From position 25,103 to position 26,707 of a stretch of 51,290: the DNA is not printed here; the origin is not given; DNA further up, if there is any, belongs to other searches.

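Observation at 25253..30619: Tightly coupled four-gene operon: COG2403-type GTPase, carbamate kinase, dead transcarbamylase, Lys/Glu-rich orphan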

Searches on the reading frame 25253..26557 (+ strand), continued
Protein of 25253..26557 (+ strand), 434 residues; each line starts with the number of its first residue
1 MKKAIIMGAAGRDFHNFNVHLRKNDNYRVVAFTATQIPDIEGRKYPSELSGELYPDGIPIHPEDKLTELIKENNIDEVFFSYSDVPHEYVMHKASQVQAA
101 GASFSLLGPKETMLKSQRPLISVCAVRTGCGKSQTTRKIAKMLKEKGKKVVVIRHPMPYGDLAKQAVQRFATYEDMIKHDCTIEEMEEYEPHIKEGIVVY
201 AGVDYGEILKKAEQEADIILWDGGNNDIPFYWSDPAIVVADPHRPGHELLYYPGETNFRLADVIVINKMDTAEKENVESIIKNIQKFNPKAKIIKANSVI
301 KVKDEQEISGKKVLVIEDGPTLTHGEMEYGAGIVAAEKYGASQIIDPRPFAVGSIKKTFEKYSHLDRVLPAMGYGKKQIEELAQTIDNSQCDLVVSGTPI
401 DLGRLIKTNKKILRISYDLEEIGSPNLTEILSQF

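Call 40: find_related_loci(query=A4, collection=genome_contigs, flank=6000)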
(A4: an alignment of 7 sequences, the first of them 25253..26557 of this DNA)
Query A4 (434 aa) in genome_contigs; peptide patterns used: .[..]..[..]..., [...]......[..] (x = any residue, [..] = any of these).
600 stretches matched a pattern (row limit reached: there are more); 592 encode a relative of the query (tblastn E <= 1e-3); the best 80 are kept; 80 distinct loci.
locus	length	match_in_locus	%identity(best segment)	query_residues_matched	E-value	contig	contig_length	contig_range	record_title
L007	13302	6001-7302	76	1-434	0e+0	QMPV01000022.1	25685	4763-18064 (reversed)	MAG: Candidatus Aminicenantes bacterium isolate B43_G16 B43_Guay16_scaffold_00730, whole genome shotgun sequence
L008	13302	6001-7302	76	1-434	0e+0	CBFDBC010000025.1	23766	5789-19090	MAG TPA_asm: uncultured bacterium isolate SRR26215685_binner12_Refined_20 genome assembly, contig: ERZ25073489.264, whol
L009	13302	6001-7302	74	1-434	0e+0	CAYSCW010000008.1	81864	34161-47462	MAG TPA_asm: uncultured Eubacteriales bacterium isolate binchicken_co34_437 genome assembly, contig: NODE_301_length_818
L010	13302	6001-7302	72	1-434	0e+0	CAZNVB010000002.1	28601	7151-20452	MAG TPA_asm: uncultured Eubacteriales bacterium isolate SRP231805_co4_44 genome assembly, contig: k141_35976, whole geno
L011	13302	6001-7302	70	1-434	0e+0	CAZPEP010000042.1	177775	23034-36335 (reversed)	MAG TPA_asm: uncultured Eubacteriales bacterium isolate binchicken_co255_216 genome assembly, contig: k141_2325116, whol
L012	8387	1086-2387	71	1-434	0e+0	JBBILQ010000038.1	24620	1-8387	MAG: Candidatus Aminicenantes bacterium isolate RVF170221_bin_212 NODE_1654_length_24620_cov_7.382414, whole genome shot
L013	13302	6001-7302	70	1-434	0e+0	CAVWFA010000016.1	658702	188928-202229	MAG: Candidatus Aminicenantes bacterium isolate MFD00905.bin.2.185 genome assembly, contig: contig_5231, whole genome sh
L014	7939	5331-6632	65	1-434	0e+0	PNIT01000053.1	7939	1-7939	MAG: Aciduliprofundum sp. isolate ARK-15 NODE_1000_length_7939_cov_87.5627, whole genome shotgun sequence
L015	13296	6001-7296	66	3-434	0e+0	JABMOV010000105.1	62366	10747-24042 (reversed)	MAG: Candidatus Neomarinimicrobiota bacterium isolate bin.159 k141_4026794, whole genome shotgun sequence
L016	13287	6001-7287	65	3-431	0e+0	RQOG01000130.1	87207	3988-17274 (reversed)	MAG: Calditrichaeota bacterium isolate Zgenome_0002 k87_4280375, whole genome shotgun sequence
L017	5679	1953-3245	66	4-434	0e+0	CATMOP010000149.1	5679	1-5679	MAG: uncultured Nitrospina sp. isolate SRR3967319_bin.10_MetaWRAP_v1.3_MAG genome assembly, contig: ERZ508525.4662, whol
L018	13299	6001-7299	65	3-434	0e+0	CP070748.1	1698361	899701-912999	MAG: Methanobacteriota archaeon isolate bin352 chromosome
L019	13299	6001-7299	64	2-434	0e+0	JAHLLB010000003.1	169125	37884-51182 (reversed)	MAG: bacterium isolate MAG87 NODE_347_length_169125_cov_639.902165, whole genome shotgun sequence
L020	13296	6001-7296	65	3-434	0e+0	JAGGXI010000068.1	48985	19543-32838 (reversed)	MAG: Candidatus Aerophobetes bacterium isolate AUK148 PB_MBMC_102_c_000000000088, whole genome shotgun sequence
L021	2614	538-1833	64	2-433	0e+0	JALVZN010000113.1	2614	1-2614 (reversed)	MAG: candidate division WOR-3 bacterium isolate T10_metabat1_scaf2bin.031 T10_NODE_40627_length_2614_cov_13.134298, whol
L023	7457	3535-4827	64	3-433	0e+0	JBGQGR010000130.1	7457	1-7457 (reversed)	MAG: Anaerolineae bacterium isolate OBJ2_061818_090_22 k141_62782_length_7457_cov_6.0000, whole genome shotgun sequence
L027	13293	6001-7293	65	2-432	0e+0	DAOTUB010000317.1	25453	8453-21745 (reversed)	MAG TPA_asm: Anaerolineae bacterium isolate F17_41 k129_862333, whole genome shotgun sequence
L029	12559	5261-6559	63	1-433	0e+0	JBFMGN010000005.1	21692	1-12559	MAG: Spirochaetota bacterium isolate MAG298 MAG298_5, whole genome shotgun sequence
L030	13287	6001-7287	64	3-431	0e+0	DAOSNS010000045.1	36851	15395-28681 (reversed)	MAG TPA_asm: Anaerolineae bacterium isolate AMR_MDS_2365 NODE_1166_length_36851_cov_95.580661, whole genome shotgun sequ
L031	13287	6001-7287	64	3-431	0e+0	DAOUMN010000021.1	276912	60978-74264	MAG TPA_asm: Bellilinea sp. isolate W58_124 k99_737204, whole genome shotgun sequence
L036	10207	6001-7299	63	2-434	0e+0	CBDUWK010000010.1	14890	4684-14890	MAG TPA_asm: uncultured bacterium isolate SRR22302363_concoct_93 genome assembly, contig: ERZ25749332.1753, whole genome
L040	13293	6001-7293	64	3-433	0e+0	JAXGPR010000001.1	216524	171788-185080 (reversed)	MAG: Anaerolineaceae bacterium isolate AnMBR.bin307 bin307_1, whole genome shotgun sequence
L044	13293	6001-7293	63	3-433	0e+0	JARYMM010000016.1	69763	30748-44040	MAG: Anaerolineae bacterium isolate A05DMB-I-32 NODE_16_length_69763_cov_6.647060, whole genome shotgun sequence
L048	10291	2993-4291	64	2-434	0e+0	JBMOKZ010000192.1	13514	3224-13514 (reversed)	MAG: Candidatus Zixiibacteriota bacterium isolate Betzabe_MAG011 MAG011_192, whole genome shotgun sequence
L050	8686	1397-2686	63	3-432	0e+0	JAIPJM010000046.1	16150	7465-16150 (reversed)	MAG: Candidatus Neomarinimicrobiota bacterium isolate Tobar14m-G35 Tobar14m-C2264, whole genome shotgun sequence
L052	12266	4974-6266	62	3-433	0e+0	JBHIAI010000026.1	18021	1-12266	MAG: Fidelibacterota bacterium isolate K_2_bin.9 NODE_1424_length_18021_cov_5.081209, whole genome shotgun sequence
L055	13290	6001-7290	63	2-431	0e+0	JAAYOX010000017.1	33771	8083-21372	MAG: Clostridia bacterium isolate AS22ysBPME_114 8580_AS22, whole genome shotgun sequence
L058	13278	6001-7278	62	2-427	0e+0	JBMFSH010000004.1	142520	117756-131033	MAG: Acidobacteriota bacterium isolate KM4345-20 NODE_4_length_142520_cov_11.721868, whole genome shotgun sequence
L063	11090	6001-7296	64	2-433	0e+0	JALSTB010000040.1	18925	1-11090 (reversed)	MAG: Melioribacteraceae bacterium isolate 356-308_metabat2_scaf2bin.084 356-308_scaffold_1654_c1, whole genome shotgun s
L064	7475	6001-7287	64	2-430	0e+0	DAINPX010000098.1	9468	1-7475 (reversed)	MAG TPA_asm: Melioribacteraceae bacterium isolate CTOTU18571 NODE_7901_length_9468_cov_5.164772, whole genome shotgun se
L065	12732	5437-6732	63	3-434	0e+0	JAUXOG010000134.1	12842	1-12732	MAG: Bacteroidota bacterium isolate C1_metabat.bin.52 C1_k141_144425, whole genome shotgun sequence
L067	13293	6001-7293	64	3-433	0e+0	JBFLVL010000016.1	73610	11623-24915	MAG: Chloroflexota bacterium isolate MAG005 MAG005_16, whole genome shotgun sequence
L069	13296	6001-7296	62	3-434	0e+0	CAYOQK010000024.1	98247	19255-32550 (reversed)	MAG TPA_asm: uncultured bacterium isolate binchicken_co219_10 genome assembly, contig: k141_213574, whole genome shotgun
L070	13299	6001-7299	65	2-434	0e+0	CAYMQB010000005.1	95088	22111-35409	MAG TPA_asm: uncultured bacterium isolate binchicken_co228_479 genome assembly, contig: NODE_148_length_95088_cov_45.369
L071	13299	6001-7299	63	2-434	0e+0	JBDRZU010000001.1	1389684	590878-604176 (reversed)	MAG: candidate division WOR-3 bacterium isolate SRBZ-2_201901_bins_139 SRBZ-2_201901_bins_139_scaffold_1, whole genome s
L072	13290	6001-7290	62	2-431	0e+0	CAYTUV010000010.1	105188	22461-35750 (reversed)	MAG TPA_asm: uncultured Melioribacter sp. isolate binchicken_co191_177 genome assembly, contig: NODE_211_length_105188_c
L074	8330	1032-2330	62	3-433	0e+0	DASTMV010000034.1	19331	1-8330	MAG TPA_asm: Candidatus Udaeobacter sp. isolate SMAG_U3843 k141_5271270, whole genome shotgun sequence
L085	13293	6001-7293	62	3-433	0e+0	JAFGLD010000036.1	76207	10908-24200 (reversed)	MAG: Anaerolineae bacterium isolate Zod_Metabat.387 k87_1667682, whole genome shotgun sequence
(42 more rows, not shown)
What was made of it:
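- Tried and rejected: It was repeated with the closer alignment A4 (call 40).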

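Call 45: search_protein_families(library=pfam, proteins=[L048:6760-7896:+, L040:4195-5946:+, L030:4209-4955:+, L036:9546-10205:+, L027:4995-5882:-, L048:1280-2785:+, L074:3436-4224:-, L085:1335-1916:+, L023:1-675:+, L030:1731-2294:+], max_evalue=0.0001)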
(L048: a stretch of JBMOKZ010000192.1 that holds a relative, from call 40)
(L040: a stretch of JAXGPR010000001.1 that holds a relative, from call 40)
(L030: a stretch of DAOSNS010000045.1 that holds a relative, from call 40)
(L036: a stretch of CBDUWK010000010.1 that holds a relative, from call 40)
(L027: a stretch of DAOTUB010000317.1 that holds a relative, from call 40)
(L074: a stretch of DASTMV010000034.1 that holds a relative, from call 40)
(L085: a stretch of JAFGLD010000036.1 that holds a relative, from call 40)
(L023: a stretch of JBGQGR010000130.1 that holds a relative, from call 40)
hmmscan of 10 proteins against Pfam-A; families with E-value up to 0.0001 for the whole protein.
L048:6760-7896:+ (378 aa): 5 families
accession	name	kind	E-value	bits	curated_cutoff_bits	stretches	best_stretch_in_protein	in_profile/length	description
PF08442.15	ATP-grasp_2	-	1.7e-72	243.8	29.5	1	2-194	1-201/202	ATP-grasp domain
PF00549.24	Ligase_CoA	-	8e-31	107.3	24.5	1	254-372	1-126/128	CoA-ligase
PF24948.1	Citrate_synth_N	-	4.6e-14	52.8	83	1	39-218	51-228/232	ATP-citrate synthase ATP-grasp domain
PF13549.11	ATP-grasp_5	-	4e-11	43.1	27.6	1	4-210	11-221/221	ATP-grasp domain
PF02786.22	CPSase_L_D2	-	9.5e-06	25.7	19.8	1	7-108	4-103/211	Carbamoyl-phosphate synthase L chain, ATP binding domain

L040:4195-5946:+ (583 aa): 2 families
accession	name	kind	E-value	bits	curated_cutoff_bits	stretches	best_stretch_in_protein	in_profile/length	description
PF00750.26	tRNA-synt_1d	-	1.9e-61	208.4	23.3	1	103-454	2-349/349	tRNA synthetases class I (R), catalytic domain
PF05746.21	DALR_1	-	2e-33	115.4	22.3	1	468-583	1-117/117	DALR anticodon binding domain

L030:4209-4955:+ (248 aa): 3 families
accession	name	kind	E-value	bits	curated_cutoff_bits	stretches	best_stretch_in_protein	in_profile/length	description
PF13561.12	adh_short_C2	-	3.3e-69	233.5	27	1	16-247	6-236/236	Enoyl-(Acyl carrier protein) reductase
PF00106.31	adh_short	-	2.6e-66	223.3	26.6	1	7-199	1-192/195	short chain dehydrogenase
PF08659.16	KR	-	6.3e-24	85.3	22.6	1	10-172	4-165/180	KR domain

L036:9546-10205:+ (220 aa): 4 families
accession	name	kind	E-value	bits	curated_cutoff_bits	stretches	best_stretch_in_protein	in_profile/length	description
PF02629.25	CoA_binding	-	1.4e-30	106.4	22.3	1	6-99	1-97/97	CoA binding domain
PF00549.24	Ligase_CoA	-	8.5e-14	52.2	24.5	1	151-219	1-70/128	CoA-ligase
PF13607.11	Succ_CoA_lig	-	3.2e-07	30.6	27.4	1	145-209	1-63/138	Succinyl-CoA ligase like flavodoxin domain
PF13380.12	CoA_binding_2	-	4.1e-06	27.7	22.8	1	25-129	20-115/116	CoA binding domain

L027:4995-5882:- (295 aa): 3 families
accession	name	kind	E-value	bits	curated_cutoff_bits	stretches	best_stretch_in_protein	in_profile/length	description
PF00072.30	Response_reg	-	1.5e-31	109.3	30.2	1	65-178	1-111/111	Response regulator receiver domain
PF00486.34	Trans_reg_C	-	9.6e-26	90.1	26.2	1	213-289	1-77/77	Transcriptional regulatory protein, C terminal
PF23198.2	PDE8A_N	-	2.6e-05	24.6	29.6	1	64-147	12-95/147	PDE8A-like, N-terminal domain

L048:1280-2785:+ (501 aa): 1 family
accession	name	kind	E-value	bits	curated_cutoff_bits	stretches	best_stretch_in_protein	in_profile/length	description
PF00171.27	Aldedh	-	6e-173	576.1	23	1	19-485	1-461/461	Aldehyde dehydrogenase family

L074:3436-4224:- (262 aa): 4 families
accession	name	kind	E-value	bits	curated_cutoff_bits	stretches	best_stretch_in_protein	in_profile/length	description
PF00005.33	ABC_tran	-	6.8e-35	121.1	25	1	23-171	1-136/137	ABC transporter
PF13304.12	AAA_21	-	1.2e-09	39.1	27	1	110-203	201-299/304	AAA domain, putative AbiEii toxin, Type IV TA system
PF02463.25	SMC_N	-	4.7e-07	29.9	40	1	35-206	26-203/220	RecF/RecN/SMC N terminal domain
PF13555.12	AAA_29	-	3e-05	24.1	27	1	24-61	13-50/61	P-loop containing region of AAA domain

L085:1335-1916:+ (193 aa): 0 families

L023:1-675:+ (224 aa): 1 family
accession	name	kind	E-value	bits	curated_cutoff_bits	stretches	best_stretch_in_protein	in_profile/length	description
PF00698.26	Acyl_transf_1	-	9.7e-25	88.1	32.7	1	2-199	87-274/319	Acyl transferase domain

L030:1731-2294:+ (187 aa): 1 family
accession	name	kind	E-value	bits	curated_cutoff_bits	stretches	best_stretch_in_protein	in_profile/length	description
PF01467.32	CTP_transf_like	-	1.1e-25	90.8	21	1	20-148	1-132/133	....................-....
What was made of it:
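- argS upstream in Anaerolineae (call 45).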
